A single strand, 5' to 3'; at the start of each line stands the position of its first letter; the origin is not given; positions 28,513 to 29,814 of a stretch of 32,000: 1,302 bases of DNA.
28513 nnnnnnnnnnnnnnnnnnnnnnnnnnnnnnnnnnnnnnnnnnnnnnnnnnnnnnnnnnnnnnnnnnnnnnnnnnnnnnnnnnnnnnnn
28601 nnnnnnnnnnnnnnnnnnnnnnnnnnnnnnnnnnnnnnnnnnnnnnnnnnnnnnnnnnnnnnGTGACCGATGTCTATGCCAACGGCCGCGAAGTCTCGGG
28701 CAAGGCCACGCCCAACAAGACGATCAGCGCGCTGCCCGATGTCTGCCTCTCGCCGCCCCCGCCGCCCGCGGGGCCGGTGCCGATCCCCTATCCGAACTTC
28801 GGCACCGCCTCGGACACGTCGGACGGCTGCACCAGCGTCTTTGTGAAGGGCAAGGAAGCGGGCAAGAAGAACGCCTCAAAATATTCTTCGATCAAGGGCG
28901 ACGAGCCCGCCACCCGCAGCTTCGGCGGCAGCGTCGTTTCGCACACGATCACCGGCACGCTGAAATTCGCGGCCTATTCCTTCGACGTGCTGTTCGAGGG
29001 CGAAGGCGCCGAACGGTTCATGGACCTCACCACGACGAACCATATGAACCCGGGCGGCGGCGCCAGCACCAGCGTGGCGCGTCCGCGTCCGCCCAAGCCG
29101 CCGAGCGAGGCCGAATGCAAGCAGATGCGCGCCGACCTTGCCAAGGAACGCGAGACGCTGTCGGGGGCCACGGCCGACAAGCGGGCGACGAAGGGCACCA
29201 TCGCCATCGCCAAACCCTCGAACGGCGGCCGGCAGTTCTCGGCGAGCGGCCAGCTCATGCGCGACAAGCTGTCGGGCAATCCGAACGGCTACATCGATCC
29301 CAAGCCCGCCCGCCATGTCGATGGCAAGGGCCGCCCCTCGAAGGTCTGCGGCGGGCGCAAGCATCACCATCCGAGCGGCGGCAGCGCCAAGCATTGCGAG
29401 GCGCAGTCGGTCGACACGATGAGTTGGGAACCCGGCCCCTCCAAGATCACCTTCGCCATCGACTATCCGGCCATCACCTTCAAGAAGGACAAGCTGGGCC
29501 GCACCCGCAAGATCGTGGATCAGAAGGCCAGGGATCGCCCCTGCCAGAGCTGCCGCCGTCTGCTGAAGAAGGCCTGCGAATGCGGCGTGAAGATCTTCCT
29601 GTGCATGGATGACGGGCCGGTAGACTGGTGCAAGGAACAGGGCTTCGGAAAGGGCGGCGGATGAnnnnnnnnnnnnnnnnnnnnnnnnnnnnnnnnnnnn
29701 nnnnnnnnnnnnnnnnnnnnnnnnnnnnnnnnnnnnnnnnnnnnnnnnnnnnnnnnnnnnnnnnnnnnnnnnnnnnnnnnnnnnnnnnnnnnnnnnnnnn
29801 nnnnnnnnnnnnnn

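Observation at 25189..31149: Rearranged, vgrG-less T6SS cargo module: HEAT(TIGR02270-like)-DUF2169-thiolase-like-DUF4150 toxin-2x immunity, converging on clpV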

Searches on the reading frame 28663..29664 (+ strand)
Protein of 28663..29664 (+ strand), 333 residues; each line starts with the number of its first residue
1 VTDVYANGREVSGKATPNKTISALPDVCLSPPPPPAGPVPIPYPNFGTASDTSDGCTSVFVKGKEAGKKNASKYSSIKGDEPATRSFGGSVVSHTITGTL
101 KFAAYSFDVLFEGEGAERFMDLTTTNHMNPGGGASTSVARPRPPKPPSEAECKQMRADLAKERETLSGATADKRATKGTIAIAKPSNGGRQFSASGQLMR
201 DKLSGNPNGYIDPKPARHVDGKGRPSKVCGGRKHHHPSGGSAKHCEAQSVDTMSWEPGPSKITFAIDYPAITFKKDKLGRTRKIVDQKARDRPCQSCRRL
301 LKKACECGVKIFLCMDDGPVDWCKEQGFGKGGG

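Call 5: search_protein_families(library=pfam, proteins=[window:28663-29664:+], max_evalue=0.01)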
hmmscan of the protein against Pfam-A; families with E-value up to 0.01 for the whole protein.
window:28663-29664:+ (333 aa): 1 family
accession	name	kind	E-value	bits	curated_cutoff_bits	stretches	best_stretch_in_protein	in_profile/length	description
PF13665.11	Tox-PAAR-like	-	7.6e-33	113.3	31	1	20-130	2-106/108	Toxin PAAR-like domain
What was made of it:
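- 28663..29058 (+): g4, N-terminal part: PAAR-like DUF4150/PIPY domain (aa 1-132), with the PIPY motif at aa 40-43. PF13665 at 7.6e-33 (call 5).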

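Call 6: search_protein_families(library=ncbifam, proteins=[window:28663-29664:+], max_evalue=0.01)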
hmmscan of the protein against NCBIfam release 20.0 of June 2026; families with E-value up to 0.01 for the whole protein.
window:28663-29664:+ (333 aa): 0 families

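Call 15: search_solved_structures(query=window:28663-29664:+, max_evalue=10, show_alignments=2)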
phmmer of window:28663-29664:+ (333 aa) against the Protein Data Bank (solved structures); distinct sequences matched with E-value up to 10: 0.

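Call 17: find_homologous_proteins(query=window:28663-29664:+, max_evalue=0.001)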
Query window:28663-29664:+ (333 aa): 676 proteins with E <= 0.001 among 2338 candidates; the best 120 are listed.
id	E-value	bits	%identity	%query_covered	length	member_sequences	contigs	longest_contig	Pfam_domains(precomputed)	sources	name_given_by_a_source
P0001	2.6e-225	765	100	100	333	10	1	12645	PF13665.12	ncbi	-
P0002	1.5e-179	615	83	98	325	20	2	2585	PF13665.12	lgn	-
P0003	4.4e-175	600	80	97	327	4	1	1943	PF13665.12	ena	-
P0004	4.9e-168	577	77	97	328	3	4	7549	PF13665.12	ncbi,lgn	-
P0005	1.5e-123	431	61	96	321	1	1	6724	PF13665.12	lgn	-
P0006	2.5e-109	384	99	53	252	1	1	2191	PF13665.12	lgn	-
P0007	2.7e-88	315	50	93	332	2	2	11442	PF13665.12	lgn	-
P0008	1.3e-81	293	48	93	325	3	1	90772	PF13665.12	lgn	-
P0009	2.1e-81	292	48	93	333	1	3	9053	PF13665.12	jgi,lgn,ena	-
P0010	7.8e-81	290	48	96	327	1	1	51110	PF13665.12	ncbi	-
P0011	1.8e-79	286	48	95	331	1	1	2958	PF13665.12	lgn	-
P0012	9.0e-79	284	48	97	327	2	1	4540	PF13665.12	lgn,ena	-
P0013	3.1e-78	282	49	93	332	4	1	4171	PF13665.12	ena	-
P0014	3.8e-78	281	47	93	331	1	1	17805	PF13665.12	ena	-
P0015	4.6e-78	281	48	94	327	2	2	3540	PF13665.12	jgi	jgi:Domain of unknown function (DUF4150)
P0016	4.2e-77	278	48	93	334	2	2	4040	PF13665.12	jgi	jgi:hypothetical protein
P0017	5.0e-76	274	49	97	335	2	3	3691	PF13665.12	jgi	jgi:hypothetical protein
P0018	7.9e-76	274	47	94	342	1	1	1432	PF13665.12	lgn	-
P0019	1.6e-75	273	46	97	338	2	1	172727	PF13665.12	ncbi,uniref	ncbi:DUF4150 domain-containing protein [Tabrizicola sp.]|uniref:DUF4150 domain-containing protein n=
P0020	9.7e-75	270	42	98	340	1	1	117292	PF13665.12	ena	-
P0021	1.8e-74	269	46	96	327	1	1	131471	PF13665.12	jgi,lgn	jgi:hypothetical protein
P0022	2.7e-73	266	47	97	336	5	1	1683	PF13665.12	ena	-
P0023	3.2e-73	265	49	95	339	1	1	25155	PF13665.12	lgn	-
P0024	7.7e-73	264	48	97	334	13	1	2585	PF13665.12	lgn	-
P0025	2.4e-71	259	46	97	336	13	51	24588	PF13665.12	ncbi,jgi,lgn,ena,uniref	ncbi:DUF4150 domain-containing protein [Tabrizicola sp.]|jgi:hypothetical protein|uniref:DUF4150 dom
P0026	2.5e-71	259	50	91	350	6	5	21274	PF13665.12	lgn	-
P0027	1.6e-70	256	47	95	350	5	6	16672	PF13665.12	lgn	-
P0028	5.3e-70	255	45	94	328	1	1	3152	PF13665.12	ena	-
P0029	9.5e-70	254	45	97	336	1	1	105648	PF13665.12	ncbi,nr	ncbi:MAG: DUF4150 domain-containing protein [Rhodobacteraceae bacterium]|nr:DUF4150 domain-containin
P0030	1.4e-69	253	45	95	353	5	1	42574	PF13665.12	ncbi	-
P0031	1.8e-69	253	46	95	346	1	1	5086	PF13665.12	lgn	-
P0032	2.7e-69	252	45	97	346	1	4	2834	PF13665.12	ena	-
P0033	4.1e-69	252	42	98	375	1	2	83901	PF13665.12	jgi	jgi:Domain of unknown function (DUF4150)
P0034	4.9e-69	252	43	94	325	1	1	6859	PF13665.12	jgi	jgi:Domain of unknown function (DUF4150)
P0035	6.6e-69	251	45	97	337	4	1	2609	PF13665.12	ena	-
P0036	2.6e-68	249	47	98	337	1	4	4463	PF13665.12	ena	-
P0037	2.6e-68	249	48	97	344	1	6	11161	PF13665.12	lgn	-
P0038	3.1e-68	249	45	97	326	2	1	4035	PF13665.12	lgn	-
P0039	5.3e-67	245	48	95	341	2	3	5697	PF13665.12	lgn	-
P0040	1.7e-66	243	43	98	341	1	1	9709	PF13665.12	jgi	jgi:hypothetical protein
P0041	2.5e-66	243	45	95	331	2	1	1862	PF13665.12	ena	-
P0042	5.9e-66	241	43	94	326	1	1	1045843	PF13665.12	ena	-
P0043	1.2e-65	240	41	97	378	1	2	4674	PF13665.12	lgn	-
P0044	1.5e-65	240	45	95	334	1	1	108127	PF13665.12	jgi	-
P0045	1.7e-65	240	47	97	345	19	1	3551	PF13665.12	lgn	-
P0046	2.2e-65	239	67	49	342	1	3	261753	PF13665.12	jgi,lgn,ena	-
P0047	4.1e-64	235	42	98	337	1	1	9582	PF13665.12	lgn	-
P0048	1.3e-63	234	46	90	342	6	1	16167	PF13665.12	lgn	-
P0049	2.8e-63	233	41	97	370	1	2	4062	PF13665.12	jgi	jgi:Domain of unknown function (DUF4150)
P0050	3.7e-63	232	44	98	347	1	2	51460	PF13665.12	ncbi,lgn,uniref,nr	ncbi:hypothetical protein Rumeso_00989 [Rubellimicrobium mesophilum DSM 19309]|uniref:Uncharacterize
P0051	1.5e-62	230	44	97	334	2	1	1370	PF13665.12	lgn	-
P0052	4.3e-62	229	41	97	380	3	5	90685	PF13665.12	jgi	jgi:hypothetical protein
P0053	6.2e-62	228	68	49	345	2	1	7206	PF13665.12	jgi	jgi:hypothetical protein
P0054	6.2e-62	228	47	93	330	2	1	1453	PF13665.12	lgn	-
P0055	6.5e-62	228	84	38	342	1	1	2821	PF13665.12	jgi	jgi:Domain of unknown function (DUF4150)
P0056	6.8e-62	228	67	48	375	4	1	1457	PF13665.12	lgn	-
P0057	1.2e-61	227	41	97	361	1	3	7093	PF13665.12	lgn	-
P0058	1.2e-61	227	40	95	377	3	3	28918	PF13665.12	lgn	-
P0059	1.5e-61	227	41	95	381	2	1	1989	PF13665.12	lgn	-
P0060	2.2e-61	226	45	90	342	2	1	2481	PF13665.12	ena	-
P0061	2.2e-61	226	68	49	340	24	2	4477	PF13665.12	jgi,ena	-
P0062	2.4e-61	226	43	95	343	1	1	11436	PF13665.12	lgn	-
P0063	6.3e-61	225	78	38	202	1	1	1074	PF13665.12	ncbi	-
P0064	8.5e-61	224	44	93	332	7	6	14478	PF13665.12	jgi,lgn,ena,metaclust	metaclust:\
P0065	9.4e-61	224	68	46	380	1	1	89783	PF13665.12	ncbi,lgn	ncbi:MAG: DUF4150 domain-containing protein [Tabrizicola sp.]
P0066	2.8e-60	223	39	98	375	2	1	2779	PF13665.12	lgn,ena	-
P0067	7.1e-60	221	39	97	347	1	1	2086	PF13665.12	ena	-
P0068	9.3e-60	221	79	40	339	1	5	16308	PF13665.12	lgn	-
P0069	2.0e-59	220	80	38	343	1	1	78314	PF13665.12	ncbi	-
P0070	3.0e-59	219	51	75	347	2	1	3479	PF13665.12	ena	-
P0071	4.3e-59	219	44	96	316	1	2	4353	PF13665.12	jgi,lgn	jgi:hypothetical protein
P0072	7.1e-59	218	41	99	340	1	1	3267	PF13665.12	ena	-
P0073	1.1e-57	214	42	97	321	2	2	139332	PF13665.12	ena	-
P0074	8.9e-57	211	58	49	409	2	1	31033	PF13665.12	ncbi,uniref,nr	ncbi:DUF4150 domain-containing protein [Citreicella sp. C3M06]|uniref:DUF4150 domain-containing prot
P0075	1.5e-56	210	39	98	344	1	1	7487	PF13665.12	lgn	-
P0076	3.6e-56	209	68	42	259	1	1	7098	PF13665.12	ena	-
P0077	6.9e-56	208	39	97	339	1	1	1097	PF13665.12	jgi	jgi:Domain of unknown function (DUF4150)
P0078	7.5e-56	208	43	95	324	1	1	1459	PF13665.12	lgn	-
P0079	8.8e-56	208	40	97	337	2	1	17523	PF13665.12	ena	-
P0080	1.3e-55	207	39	97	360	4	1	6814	PF13665.12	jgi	jgi:hypothetical protein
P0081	1.4e-55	207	41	97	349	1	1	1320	PF13665.12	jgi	jgi:hypothetical protein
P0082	2.4e-55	206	39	98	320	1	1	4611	PF13665.12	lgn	-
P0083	9.3e-55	205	42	93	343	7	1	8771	PF13665.12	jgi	jgi:uncharacterized protein DUF4150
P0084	1.0e-54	204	42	95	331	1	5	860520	PF13665.12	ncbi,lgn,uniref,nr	ncbi:DUF4150 domain-containing protein [Cereibacter sphaeroides]|uniref:DUF4150 domain-containing pr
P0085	1.3e-54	204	64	47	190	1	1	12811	PF13665.12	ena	-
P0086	1.3e-54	204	40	94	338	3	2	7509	PF13665.12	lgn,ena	-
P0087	4.1e-54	202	41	97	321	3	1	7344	PF13665.12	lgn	-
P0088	4.9e-54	202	42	97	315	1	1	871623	PF13665.12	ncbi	-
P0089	6.3e-54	202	40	95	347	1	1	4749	PF13665.12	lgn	-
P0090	1.1e-53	201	38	95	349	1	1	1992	PF13665.12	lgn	-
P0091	1.5e-53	201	41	94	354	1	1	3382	PF13665.12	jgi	jgi:hypothetical protein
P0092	1.7e-53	200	41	98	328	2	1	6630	PF13665.12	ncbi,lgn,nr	ncbi:MAG: DUF4150 domain-containing protein [Rhodobacterales bacterium]|nr:DUF4150 domain-containing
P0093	2.6e-53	200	40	97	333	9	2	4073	PF13665.12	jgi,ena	jgi:hypothetical protein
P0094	3.5e-53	199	39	97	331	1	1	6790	PF13665.12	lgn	-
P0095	4.1e-53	199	57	52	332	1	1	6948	PF13665.12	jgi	jgi:hypothetical protein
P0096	4.3e-53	199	39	97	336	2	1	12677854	PF13665.12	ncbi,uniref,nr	ncbi:DUF4150 domain-containing protein [Archangium violaceum]|uniref:DUF4150 domain-containing prote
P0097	4.6e-53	199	40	93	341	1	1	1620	PF13665.12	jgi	jgi:Domain of unknown function (DUF4150)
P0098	6.7e-53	198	41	95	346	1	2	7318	PF13665.12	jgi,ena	jgi:hypothetical protein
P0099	6.9e-53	198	37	97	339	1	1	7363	PF13665.12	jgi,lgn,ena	-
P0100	8.3e-53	198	43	97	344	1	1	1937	PF13665.12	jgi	jgi:Domain of unknown function (DUF4150)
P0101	8.8e-53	198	40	94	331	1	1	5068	PF13665.12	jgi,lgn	-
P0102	8.9e-53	198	40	95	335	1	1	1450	PF13665.12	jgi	jgi:Domain of unknown function (DUF4150)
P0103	1.5e-52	197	40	95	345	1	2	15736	PF13665.12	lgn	-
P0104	1.9e-52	197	38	95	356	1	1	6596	PF13665.12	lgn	-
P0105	2.2e-52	197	40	94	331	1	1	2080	PF13665.12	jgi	jgi:hypothetical protein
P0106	3.1e-52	196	42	97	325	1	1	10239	PF13665.12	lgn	-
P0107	3.1e-52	196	38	94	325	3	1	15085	PF13665.12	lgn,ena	-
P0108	3.3e-52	196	39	95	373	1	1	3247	PF13665.12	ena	-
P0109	4.6e-52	196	38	97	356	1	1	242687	PF13665.12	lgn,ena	-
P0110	5.1e-52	196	40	95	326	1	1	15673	PF13665.12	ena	-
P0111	5.7e-52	195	38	96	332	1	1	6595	PF13665.12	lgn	-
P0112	6.5e-52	195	40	95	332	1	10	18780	PF13665.12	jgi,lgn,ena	jgi:hypothetical protein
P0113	7.1e-52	195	41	95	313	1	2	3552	PF13665.12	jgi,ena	-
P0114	7.8e-52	195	41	89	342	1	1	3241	PF13665.12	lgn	-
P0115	1.2e-51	194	40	94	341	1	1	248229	PF13665.12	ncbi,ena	-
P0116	2.7e-51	193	58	50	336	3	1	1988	PF13665.12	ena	-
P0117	3.8e-51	193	38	95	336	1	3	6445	PF13665.12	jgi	jgi:hypothetical protein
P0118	4.2e-51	193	40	94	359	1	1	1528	PF13665.12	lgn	-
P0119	7.2e-51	192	38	95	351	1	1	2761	PF13665.12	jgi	jgi:hypothetical protein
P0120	8.7e-51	192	40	96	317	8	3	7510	PF13665.12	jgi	jgi:hypothetical protein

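Call 34: find_related_loci(query=A1, collection=genome_contigs, flank=10000)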
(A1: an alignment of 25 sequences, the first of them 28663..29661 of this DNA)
Query A1 (333 aa) in genome_contigs; peptide patterns used: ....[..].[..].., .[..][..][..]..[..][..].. (x = any residue, [..] = any of these).
600 stretches matched a pattern (row limit reached: there are more); 521 encode a relative of the query (tblastn E <= 1e-3); the best 80 are kept; 80 distinct loci.
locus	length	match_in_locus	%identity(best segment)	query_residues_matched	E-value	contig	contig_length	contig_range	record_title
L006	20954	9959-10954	46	1-325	9e-68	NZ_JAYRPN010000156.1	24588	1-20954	MAG: Tabrizicola sp. isolate XM1_ASGE1bin.6 k141_307855, whole genome shotgun sequence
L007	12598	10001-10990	46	4-325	6e-67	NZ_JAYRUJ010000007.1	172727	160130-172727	MAG: Tabrizicola sp. isolate NJ_NJASGE2bin.26 NODE_95_length_172727_cov_4.346477, whole genome shotgun sequence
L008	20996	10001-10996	47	4-325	1e-66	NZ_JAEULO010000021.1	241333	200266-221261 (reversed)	MAG: Tabrizicola sp. isolate new MAG-123 k141_3241279, whole genome shotgun sequence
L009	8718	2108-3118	47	4-325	1e-66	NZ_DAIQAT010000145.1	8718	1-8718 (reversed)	MAG: Tabrizicola sp. isolate CTOTU24491 NODE_4395_length_8718_cov_10.921390, whole genome shotgun sequence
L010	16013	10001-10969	47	4-318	6e-65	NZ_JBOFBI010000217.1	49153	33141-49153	MAG: Tabrizicola sp. isolate WFFMC_MAG_206 k139_1545451_flag=0_multi=7.9914_len=49153, whole genome shotgun sequence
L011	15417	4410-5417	45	4-318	1e-62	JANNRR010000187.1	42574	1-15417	MAG: Paracoccaceae bacterium isolate SOY_31_metabat_334 SOY_31_k141_2845929, whole genome shotgun sequence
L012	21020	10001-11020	44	1-325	1e-59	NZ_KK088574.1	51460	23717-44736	Rubellimicrobium mesophilum DSM 19309 scaffold32, whole genome shotgun sequence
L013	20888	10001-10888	47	4-301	2e-58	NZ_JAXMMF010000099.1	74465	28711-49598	MAG: Tabrizicola sp. isolate NC_metabat.bin.9 k141_55874, whole genome shotgun sequence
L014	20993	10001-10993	44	1-324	1e-57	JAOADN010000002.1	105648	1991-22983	MAG: Rhodobacteraceae bacterium isolate SKW234 NODE_2_length_105648_cov_3.982628, whole genome shotgun sequence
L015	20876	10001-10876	51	1-268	2e-56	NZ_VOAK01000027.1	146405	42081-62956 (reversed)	Gemmobacter aquaticus strain A1-9 NODE_9, whole genome shotgun sequence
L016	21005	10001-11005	40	1-332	6e-55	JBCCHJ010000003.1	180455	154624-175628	MAG: Pseudomonadota bacterium isolate P01_B01_bin.64 k141_3103063_length_180455_cov_22.1544, whole genome shotgun sequen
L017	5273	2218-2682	72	4-157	1e-54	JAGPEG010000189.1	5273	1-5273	MAG: Tabrizicola sp. isolate Gw_SlAct_bin_90 Gw_SlAct_70807_length_5273_cov_4.468714, whole genome shotgun sequence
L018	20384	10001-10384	80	4-131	3e-52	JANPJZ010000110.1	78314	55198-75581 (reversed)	MAG: Rhodobacter sp. isolate VAR_61_metabat_336 VAR_61_k141_2479691, whole genome shotgun sequence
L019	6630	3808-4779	41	1-326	1e-48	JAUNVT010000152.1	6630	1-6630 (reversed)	MAG: Rhodobacterales bacterium isolate S7A_St_50 NODE_3164_length_6630_cov_21.129125, whole genome shotgun sequence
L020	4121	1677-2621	38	2-321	2e-45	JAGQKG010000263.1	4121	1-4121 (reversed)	MAG: Nitrospira sp. isolate HKST-UBA08 NODE_263_length_4121_cov_9.119436, whole genome shotgun sequence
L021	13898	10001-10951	37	3-317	3e-45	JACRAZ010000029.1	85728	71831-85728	MAG: Burkholderiales bacterium isolate NC_groundwater_1607_Pr3_B-0.1um_70_45 SR-2_scaffold_141_1139208, whole genome sho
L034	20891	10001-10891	34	3-317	2e-38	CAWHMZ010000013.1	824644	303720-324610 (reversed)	MAG: uncultured Isosphaeraceae bacterium isolate MFD09567.bin.2.77 genome assembly, contig: contig_38077, whole genome s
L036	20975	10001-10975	35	3-325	7e-38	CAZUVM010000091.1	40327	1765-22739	MAG TPA_asm: uncultured Verrucomicrobiota bacterium isolate binchicken_co279_142 genome assembly, contig: k141_2510475,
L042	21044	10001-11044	33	3-318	2e-33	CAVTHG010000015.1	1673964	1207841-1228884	MAG: uncultured Acidobacteriota bacterium isolate MFD09212.bin.2.142 genome assembly, contig: contig_805, whole genome s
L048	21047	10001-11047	35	3-317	2e-32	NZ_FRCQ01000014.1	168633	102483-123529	Rhizobacter sp. OV335, whole genome shotgun sequence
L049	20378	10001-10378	60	3-128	2e-31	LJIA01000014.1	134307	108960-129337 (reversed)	Beta proteobacterium AAP99 AAP99_Contigs_14, whole genome shotgun sequence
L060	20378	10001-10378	54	3-127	2e-29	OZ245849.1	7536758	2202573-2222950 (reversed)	MAG: Bythopirellula sp. isolate a23da1fa-4258-4937-963d-949696e3e025 genome assembly, chromosome: 1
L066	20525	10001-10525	40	2-184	3e-28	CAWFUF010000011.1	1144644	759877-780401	MAG: uncultured Alphaproteobacteria bacterium isolate MFD00731.bin.1.74 genome assembly, contig: contig_31690, whole gen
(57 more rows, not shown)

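Call 56: search_protein_families(library=pfam, proteins=[L021:6170-6571:+, L034:5959-6354:+, L036:6105-6530:+, L042:6154-6531:+, L048:6090-6515:+, L049:5528-5911:+, L060:7360-7776:+, L066:7379-7780:+, L006:12613-13014:-], max_evalue=0.1)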
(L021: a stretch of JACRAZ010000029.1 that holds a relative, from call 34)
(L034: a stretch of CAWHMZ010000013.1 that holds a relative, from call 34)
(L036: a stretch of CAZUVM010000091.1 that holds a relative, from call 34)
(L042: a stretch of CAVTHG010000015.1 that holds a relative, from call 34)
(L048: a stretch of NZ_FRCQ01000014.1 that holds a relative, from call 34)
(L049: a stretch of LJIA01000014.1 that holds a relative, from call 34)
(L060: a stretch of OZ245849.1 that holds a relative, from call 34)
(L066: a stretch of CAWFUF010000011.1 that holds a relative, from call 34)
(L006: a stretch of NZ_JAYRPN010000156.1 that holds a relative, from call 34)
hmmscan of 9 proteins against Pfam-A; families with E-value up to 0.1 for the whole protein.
L021:6170-6571:+ (134 aa): 3 families
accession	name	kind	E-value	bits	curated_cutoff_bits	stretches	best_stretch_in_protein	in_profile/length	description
PF20093.5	DUF6484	-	1.6e-20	74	27.6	1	1-60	3-61/61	Domain of unknown function (DUF6484)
PF04717.18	Phage_base_V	-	0.0012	19.6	23.8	1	37-60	51-74/75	Type VI secretion system/phage-baseplate injector OB domain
PF10106.14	DUF2345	-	0.0021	18.4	30.7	1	75-129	97-150/151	Uncharacterized protein conserved in bacteria (DUF2345)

L034:5959-6354:+ (132 aa): 2 families
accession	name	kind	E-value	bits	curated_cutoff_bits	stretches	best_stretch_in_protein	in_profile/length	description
PF20093.5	DUF6484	-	4.5e-20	72.5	27.6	1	1-60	1-61/61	Domain of unknown function (DUF6484)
PF10106.14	DUF2345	-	0.0029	17.9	30.7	1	72-115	96-138/151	Uncharacterized protein conserved in bacteria (DUF2345)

L036:6105-6530:+ (142 aa): 3 families
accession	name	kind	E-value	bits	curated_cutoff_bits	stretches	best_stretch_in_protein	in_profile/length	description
PF20093.5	DUF6484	-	1.2e-18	67.9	27.6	1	7-67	1-61/61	Domain of unknown function (DUF6484)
PF10106.14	DUF2345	-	0.0054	17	30.7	1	81-115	95-128/151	Uncharacterized protein conserved in bacteria (DUF2345)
PF07385.18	Lyx_isomer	-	0.092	12.4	20.8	0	72-113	128-168/222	D-lyxose isomerase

L042:6154-6531:+ (126 aa): 2 families
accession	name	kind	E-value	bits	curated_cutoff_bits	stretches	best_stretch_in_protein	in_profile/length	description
PF20093.5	DUF6484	-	1.7e-12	48.3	27.6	1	1-58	4-61/61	Domain of unknown function (DUF6484)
PF10106.14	DUF2345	-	9.8e-05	22.7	30.7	1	62-121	92-150/151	Uncharacterized protein conserved in bacteria (DUF2345)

L048:6090-6515:+ (142 aa): 3 families
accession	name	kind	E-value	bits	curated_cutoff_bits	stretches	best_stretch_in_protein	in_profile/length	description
PF20093.5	DUF6484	-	4.3e-17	63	27.6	1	7-68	1-61/61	Domain of unknown function (DUF6484)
PF10106.14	DUF2345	-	0.0013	19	30.7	1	82-137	96-150/151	Uncharacterized protein conserved in bacteria (DUF2345)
PF04717.18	Phage_base_V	-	0.031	15.1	23.8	1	46-68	52-74/75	Type VI secretion system/phage-baseplate injector OB domain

L049:5528-5911:+ (128 aa): 5 families
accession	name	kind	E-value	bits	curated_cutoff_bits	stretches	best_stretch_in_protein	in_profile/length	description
PF20093.5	DUF6484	-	3.8e-18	66.4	27.6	1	2-54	11-61/61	Domain of unknown function (DUF6484)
PF04717.18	Phage_base_V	-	0.0032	18.2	23.8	1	31-54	51-74/75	Type VI secretion system/phage-baseplate injector OB domain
PF10106.14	DUF2345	-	0.0034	17.7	30.7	1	68-101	96-129/151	Uncharacterized protein conserved in bacteria (DUF2345)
PF11858.14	DUF3378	-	0.049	14.3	27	1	89-112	35-58/76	Domain of unknown function (DUF3378)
PF01957.25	NfeD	-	0.072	13.7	29.1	0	85-120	3-37/57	NfeD-like C-terminal, partner-binding domain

L060:7360-7776:+ (139 aa): 2 families
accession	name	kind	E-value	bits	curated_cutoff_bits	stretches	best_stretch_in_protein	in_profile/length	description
PF20093.5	DUF6484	-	4.8e-18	66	27.6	1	2-62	1-61/61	Domain of unknown function (DUF6484)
PF10106.14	DUF2345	-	4.4e-05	23.8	30.7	1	80-117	97-133/151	Uncharacterized protein conserved in bacteria (DUF2345)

L066:7379-7780:+ (134 aa): 2 families
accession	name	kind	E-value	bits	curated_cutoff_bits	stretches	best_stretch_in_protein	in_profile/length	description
PF20093.5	DUF6484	-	4.8e-18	66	27.6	1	9-69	1-61/61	Domain of unknown function (DUF6484)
PF10106.14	DUF2345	-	0.036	14.3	30.7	1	75-109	97-130/151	Uncharacterized protein conserved in bacteria (DUF2345)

L006:12613-13014:- (134 aa): 3 families
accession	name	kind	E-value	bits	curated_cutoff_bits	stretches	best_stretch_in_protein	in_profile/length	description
PF20093.5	DUF6484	-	0.00028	21.9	27.6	1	15-70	2-61/61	Domain of unknown function (DUF6484)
PF10106.14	DUF2345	-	0.037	14.3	30.7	1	77-112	99-133/151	Uncharacterized protein conserved in bacteria (DUF2345)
PF19907.4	DUF6380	-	0.067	13.5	27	0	89-106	13-30/46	Family of unknown function (DUF6380)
